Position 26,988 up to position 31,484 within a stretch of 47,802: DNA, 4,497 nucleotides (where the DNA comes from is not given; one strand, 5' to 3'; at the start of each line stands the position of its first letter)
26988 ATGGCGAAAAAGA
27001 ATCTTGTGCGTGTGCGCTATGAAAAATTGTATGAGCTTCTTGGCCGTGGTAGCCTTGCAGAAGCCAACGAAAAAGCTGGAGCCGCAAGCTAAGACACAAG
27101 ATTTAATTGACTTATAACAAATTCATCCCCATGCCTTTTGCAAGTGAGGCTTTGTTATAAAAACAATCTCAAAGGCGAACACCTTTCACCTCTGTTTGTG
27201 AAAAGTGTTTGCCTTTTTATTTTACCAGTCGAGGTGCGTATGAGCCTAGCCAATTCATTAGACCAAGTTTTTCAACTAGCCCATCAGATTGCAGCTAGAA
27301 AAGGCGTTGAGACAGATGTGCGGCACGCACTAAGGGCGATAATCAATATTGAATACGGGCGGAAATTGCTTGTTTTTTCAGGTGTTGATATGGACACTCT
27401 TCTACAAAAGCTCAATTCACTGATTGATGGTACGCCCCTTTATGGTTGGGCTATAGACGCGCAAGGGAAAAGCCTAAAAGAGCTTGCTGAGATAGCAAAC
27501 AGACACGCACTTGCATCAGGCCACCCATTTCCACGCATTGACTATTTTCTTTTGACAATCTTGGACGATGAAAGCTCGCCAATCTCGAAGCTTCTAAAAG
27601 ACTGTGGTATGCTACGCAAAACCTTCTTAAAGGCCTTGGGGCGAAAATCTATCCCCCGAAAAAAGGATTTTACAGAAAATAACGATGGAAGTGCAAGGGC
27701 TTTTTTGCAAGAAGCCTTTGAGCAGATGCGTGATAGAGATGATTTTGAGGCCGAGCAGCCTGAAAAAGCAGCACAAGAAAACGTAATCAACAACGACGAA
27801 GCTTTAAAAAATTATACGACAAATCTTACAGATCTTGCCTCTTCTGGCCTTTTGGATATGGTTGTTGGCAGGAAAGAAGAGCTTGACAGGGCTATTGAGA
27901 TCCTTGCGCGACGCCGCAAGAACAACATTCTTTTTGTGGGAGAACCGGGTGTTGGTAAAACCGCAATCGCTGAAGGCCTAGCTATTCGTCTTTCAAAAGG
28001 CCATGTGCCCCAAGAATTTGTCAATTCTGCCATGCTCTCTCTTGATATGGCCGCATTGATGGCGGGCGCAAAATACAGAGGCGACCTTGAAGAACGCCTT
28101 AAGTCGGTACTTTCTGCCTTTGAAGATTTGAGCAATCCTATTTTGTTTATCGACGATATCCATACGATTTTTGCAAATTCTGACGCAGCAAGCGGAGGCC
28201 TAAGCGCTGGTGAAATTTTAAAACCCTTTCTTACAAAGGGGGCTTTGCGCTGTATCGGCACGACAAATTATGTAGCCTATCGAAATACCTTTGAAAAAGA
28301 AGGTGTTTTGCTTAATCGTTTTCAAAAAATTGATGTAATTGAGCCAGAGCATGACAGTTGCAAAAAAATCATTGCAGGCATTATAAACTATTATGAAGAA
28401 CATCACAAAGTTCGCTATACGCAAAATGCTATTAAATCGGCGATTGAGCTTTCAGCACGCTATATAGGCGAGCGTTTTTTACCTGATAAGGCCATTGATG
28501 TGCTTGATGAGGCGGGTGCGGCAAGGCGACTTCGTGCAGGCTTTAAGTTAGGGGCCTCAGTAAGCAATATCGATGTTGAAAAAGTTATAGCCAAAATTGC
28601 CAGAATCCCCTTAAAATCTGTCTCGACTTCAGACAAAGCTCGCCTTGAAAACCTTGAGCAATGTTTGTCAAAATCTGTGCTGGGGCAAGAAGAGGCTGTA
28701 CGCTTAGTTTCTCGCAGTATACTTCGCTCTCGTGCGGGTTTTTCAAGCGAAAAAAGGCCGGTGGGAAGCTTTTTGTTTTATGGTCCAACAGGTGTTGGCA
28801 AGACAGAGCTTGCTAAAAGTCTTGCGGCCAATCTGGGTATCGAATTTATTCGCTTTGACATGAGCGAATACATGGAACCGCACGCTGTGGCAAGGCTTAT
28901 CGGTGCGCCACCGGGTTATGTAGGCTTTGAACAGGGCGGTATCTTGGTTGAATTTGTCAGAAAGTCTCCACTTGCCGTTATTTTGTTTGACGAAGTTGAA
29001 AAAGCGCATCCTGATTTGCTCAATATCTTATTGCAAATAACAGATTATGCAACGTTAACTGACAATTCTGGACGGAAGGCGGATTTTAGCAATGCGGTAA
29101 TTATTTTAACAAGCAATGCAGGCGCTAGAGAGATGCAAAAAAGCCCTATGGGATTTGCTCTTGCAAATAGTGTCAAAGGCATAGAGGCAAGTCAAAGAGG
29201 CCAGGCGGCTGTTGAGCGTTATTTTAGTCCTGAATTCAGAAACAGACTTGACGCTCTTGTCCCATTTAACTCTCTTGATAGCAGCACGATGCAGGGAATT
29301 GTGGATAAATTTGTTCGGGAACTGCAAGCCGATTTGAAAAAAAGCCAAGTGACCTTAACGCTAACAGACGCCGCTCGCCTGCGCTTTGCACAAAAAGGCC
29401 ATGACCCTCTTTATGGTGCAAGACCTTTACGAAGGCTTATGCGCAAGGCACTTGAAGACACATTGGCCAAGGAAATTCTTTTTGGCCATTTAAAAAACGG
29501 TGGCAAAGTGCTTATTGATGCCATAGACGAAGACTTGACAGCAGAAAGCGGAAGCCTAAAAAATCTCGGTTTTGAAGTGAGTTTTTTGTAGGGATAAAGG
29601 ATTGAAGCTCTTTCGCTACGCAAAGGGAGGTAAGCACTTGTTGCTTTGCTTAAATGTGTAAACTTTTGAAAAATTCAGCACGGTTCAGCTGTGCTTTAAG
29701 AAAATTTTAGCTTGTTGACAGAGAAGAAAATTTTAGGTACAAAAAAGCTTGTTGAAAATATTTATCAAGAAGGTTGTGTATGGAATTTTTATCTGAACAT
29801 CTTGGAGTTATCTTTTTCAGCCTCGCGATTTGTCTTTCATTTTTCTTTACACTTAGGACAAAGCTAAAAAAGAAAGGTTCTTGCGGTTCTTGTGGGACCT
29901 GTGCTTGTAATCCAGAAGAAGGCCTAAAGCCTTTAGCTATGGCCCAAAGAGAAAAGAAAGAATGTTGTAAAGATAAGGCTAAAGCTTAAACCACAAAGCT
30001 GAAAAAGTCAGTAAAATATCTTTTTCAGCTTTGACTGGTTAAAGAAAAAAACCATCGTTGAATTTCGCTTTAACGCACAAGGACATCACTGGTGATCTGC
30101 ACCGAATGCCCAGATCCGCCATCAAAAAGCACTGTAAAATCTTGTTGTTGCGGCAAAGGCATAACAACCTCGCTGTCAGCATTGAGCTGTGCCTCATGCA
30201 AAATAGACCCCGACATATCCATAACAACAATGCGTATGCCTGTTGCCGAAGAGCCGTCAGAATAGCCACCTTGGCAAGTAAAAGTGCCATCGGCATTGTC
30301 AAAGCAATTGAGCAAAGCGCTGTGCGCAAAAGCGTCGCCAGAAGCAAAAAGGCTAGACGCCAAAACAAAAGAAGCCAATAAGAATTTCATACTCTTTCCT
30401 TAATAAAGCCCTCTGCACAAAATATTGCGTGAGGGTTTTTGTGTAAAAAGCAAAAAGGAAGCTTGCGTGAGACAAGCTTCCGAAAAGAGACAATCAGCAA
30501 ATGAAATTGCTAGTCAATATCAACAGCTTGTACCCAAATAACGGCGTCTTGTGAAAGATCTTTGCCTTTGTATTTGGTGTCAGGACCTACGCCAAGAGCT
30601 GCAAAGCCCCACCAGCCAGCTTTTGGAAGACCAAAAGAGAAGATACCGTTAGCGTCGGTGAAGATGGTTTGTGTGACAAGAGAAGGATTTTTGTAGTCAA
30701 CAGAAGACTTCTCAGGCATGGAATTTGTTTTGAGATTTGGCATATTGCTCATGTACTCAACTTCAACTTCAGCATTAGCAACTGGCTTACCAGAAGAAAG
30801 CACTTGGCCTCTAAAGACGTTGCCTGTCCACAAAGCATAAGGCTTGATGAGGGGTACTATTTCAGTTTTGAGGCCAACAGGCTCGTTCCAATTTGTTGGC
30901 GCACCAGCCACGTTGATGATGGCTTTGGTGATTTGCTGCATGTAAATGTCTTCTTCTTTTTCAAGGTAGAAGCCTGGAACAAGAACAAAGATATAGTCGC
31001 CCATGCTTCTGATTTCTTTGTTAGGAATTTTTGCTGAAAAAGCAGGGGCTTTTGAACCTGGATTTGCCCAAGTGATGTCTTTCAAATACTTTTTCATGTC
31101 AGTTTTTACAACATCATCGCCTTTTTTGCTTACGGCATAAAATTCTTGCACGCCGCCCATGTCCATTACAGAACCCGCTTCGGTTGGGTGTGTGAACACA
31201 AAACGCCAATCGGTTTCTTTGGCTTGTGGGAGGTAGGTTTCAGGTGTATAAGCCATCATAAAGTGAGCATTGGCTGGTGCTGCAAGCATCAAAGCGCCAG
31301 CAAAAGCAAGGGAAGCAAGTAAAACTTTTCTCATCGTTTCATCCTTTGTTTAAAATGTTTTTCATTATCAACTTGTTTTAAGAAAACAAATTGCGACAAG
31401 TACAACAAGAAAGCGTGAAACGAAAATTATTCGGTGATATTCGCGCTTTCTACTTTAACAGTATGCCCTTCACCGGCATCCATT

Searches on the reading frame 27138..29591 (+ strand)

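Call 3: search_protein_families(library=pfam, proteins=[window:27138-29591:+])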
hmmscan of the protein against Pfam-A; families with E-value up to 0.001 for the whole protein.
window:27138-29591:+ (817 aa): 30 families (the best 25 are shown)
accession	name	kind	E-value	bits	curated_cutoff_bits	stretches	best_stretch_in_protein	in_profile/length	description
PF07724.20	AAA_2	-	4.3e-57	193.2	27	1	540-706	1-165/166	AAA domain (Cdc48 subfamily)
PF00004.35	AAA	-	3.3e-25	89.5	21.2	2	264-395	1-123/131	ATPase family associated with various cellular activities (AAA)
PF17871.7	AAA_lid_9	-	3.6e-25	88.3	22.8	1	406-507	3-101/104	AAA lid domain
PF10431.15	ClpB_D2-small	-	5.7e-23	81.2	21.9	1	713-792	1-80/81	C-terminal, D2-small domain, of ClpB protein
PF07728.20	AAA_5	-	1.5e-17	64.4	22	1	545-664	2-126/139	AAA domain (dynein-related subfamily)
PF13401.12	AAA_22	-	1.5e-12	48.4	27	1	543-637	6-110/130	AAA domain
PF13191.12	AAA_16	-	1.9e-10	41.9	32.6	1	242-342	2-142/167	AAA ATPase domain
PF12775.13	AAA_7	-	8.3e-09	35.7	25.8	1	259-343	31-111/181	P-loop containing dynein motor region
PF20720.3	nSTAND3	-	1.5e-07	31.7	27.2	1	247-287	5-43/155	Novel STAND NTPase 3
PF13238.12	AAA_18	-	2.4e-07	31.7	29.4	0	264-342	1-81/128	AAA domain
PF05496.18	RuvB_N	-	3.6e-07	30.5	27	0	539-570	30-61/159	Holliday junction DNA helicase RuvB P-loop domain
PF01695.23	IstB_IS21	-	1.2e-06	28.7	24.1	0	259-325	90-152/238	IstB-like ATP binding protein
PF00158.32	Sigma54_activat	-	1.4e-06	28.5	20.2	0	248-344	7-105/168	Sigma-54 interaction domain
PF01078.27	Mg_chelatase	-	4.7e-06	26.6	20.3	0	242-289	5-50/207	Magnesium chelatase, subunit ChlI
PF05729.18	NACHT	-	6e-06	26.6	26.7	0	264-294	3-34/167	NACHT domain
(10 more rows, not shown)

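Call 4: search_protein_families(library=ncbifam, proteins=[window:27138-29591:+])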
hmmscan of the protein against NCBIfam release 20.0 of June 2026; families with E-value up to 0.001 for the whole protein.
window:27138-29591:+ (817 aa): 50 families (the best 25 are shown)
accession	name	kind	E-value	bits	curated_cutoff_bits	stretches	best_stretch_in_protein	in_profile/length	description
TIGR02639.1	ClpA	equivalog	2.9e-248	825.8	993.15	1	40-794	4-733/734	ATP-dependent Clp protease ATP-binding subunit ClpA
NF008263.0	PRK11034.1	equivalog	1e-212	708.1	1350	1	198-799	144-739/758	ATP-dependent Clp protease ATP-binding subunit ClpA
TIGR03346.1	chaperone_ClpB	equivalog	2e-201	671.6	1232.1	2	474-801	527-851/853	ATP-dependent chaperone ClpB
NF008118.0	PRK10865.1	equivalog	4.5e-167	557.5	1417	2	473-802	529-855/857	ATP-dependent chaperone ClpB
TIGR03345.1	VI_ClpV1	equivalog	1.6e-157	526.3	884.95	2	182-463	130-410/852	type VI secretion system ATPase TssH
NF033606.1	heat_AAA_ClpK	exception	7.1e-145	484.2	1900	2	473-790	574-893/949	heat shock survival AAA family ATPase ClpK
NF033607.0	disagg_AAA_ClpG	exception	1.2e-139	466.9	1900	2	477-791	557-872/932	AAA family protein disaggregase ClpG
NF003745.1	PRK05342.1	equivalog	1.7e-14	53.5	359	0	499-575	58-142/418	ATP-dependent Clp protease ATP-binding subunit ClpX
TIGR00382.1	clpX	equivalog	6.1e-12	45.2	370.75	0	504-578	70-153/414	ATP-dependent protease ATP-binding subunit ClpX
TIGR00763.1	lon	equivalog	4.8e-11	41.9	608.05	1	483-624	298-433/795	endopeptidase La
NF003229.0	PRK04195.1-5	equivalog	2.3e-10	39.8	280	1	514-621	19-113/413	replication factor C large subunit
TIGR01243.1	CDC48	subfamily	1e-09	37.3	802.65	1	262-354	213-293/733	CDC48 family AAA ATPase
NF038214.1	IS21_help_AAA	equivalog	4.4e-09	36.3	200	1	260-324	89-149/232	IS21-like element helper ATPase IstB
NF001679.0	PRK00440.1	equivalog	1.9e-08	33.7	303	1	239-285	17-63/322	replication factor C small subunit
NF041006.2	cell_div_CdvC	equivalog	2e-08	33.6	650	0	263-354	136-220/370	cell division protein CdvC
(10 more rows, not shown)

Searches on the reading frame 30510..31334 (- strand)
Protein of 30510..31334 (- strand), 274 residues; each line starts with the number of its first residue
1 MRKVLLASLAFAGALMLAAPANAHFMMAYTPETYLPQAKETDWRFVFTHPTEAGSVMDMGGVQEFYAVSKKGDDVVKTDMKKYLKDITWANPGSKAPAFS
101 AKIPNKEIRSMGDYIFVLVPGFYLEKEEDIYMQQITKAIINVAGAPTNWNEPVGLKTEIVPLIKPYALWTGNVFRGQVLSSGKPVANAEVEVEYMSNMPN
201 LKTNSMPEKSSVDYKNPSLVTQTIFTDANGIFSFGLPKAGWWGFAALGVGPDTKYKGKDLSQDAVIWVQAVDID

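Call 21: search_protein_families(library=ncbifam, proteins=[window:30510-31334:-], max_evalue=0.00001)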
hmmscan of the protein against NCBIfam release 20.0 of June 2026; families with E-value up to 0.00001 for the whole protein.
window:30510-31334:- (274 aa): 0 families

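Call 78: search_protein_families(library=pfam, proteins=[window:30510-31334:-], max_evalue=0.001)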
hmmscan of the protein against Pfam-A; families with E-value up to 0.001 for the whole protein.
window:30510-31334:- (274 aa): 2 families
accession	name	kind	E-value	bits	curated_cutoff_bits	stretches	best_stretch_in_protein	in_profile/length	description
PF10670.15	DUF4198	-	8.7e-52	176.7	34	1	21-248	1-207/209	Domain of unknown function (DUF4198)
PF20598.4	DUF6795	-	0.00035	21.3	27.4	0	175-234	2-43/103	Domain of unknown function (DUF6795)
